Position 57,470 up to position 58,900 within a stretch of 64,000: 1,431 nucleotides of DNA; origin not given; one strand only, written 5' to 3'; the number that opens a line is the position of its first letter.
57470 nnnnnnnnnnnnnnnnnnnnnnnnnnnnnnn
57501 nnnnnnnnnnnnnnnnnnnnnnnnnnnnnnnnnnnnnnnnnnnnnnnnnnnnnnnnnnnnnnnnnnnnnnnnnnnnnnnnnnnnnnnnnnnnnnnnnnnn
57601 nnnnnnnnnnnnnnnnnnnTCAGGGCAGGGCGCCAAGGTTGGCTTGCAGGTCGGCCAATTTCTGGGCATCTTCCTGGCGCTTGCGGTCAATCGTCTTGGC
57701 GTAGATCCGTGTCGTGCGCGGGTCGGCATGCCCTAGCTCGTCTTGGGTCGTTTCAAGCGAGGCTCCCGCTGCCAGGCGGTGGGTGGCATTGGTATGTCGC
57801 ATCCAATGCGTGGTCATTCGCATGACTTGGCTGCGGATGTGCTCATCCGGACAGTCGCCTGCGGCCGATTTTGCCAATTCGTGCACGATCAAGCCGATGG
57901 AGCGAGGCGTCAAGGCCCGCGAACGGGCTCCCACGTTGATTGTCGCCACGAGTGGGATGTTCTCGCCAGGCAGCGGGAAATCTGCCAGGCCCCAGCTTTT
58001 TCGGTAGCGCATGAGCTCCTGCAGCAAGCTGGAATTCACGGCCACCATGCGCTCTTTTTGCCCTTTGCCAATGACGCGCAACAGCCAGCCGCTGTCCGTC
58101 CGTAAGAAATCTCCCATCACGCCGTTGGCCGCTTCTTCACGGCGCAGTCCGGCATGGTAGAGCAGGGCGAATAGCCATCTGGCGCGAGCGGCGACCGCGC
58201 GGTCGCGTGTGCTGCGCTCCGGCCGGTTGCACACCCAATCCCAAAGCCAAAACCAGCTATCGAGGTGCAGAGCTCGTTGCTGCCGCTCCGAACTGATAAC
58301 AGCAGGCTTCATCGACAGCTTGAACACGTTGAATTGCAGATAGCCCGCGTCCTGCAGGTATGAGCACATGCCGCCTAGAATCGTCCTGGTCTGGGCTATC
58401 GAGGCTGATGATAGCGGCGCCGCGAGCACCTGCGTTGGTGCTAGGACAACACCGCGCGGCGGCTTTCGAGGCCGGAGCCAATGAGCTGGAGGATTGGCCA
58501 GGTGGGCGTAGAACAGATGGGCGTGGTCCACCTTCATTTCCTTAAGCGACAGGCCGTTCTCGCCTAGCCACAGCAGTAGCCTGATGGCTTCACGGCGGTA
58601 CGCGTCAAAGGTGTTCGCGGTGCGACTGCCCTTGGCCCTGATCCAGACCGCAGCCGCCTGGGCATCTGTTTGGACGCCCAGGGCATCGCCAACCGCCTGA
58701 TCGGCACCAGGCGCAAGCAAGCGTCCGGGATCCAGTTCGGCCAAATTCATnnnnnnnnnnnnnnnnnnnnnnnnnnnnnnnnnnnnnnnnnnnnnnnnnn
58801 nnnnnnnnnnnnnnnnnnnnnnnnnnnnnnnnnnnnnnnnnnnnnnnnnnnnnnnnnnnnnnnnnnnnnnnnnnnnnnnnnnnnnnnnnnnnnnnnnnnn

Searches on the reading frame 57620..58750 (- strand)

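Call 47: search_protein_families(library=ncbifam, proteins=[window:57620-58750:-], max_evalue=0.001)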
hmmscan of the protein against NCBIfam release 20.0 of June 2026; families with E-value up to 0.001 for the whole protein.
window:57620-58750:- (376 aa): 8 families
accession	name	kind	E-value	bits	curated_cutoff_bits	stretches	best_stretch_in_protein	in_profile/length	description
TIGR02224.1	recomb_XerC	equivalog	2.9e-25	89.3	335.15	1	180-353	122-277/295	tyrosine recombinase XerC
NF001399.0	PRK00283.1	subfamily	2.9e-22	79.3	279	1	43-356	22-286/300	tyrosine recombinase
TIGR02225.1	recomb_XerD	equivalog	1.4e-21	77.1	329.6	1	181-357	117-277/290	site-specific tyrosine recombinase XerD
NF040815.2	recomb_XerA_Arch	equivalog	4e-18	65.9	220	1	187-360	111-261/263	site-specific tyrosine recombinase/integron integrase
TIGR02249.1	integrase_gron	subfamily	4.3e-14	52.6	265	1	311-357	258-304/315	integron integrase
NF003462.0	PRK05084.1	equivalog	1.4e-12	47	267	1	192-365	199-356/360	tyrosine recombinase XerS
NF002331.0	PRK01287.1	subfamily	3.6e-10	39.4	371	1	187-353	161-312/365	site-specific tyrosine recombinase XerC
NF011946.0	PRK15417.1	equivalog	5.7e-05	22.4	435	1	312-355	274-317/337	integron integrase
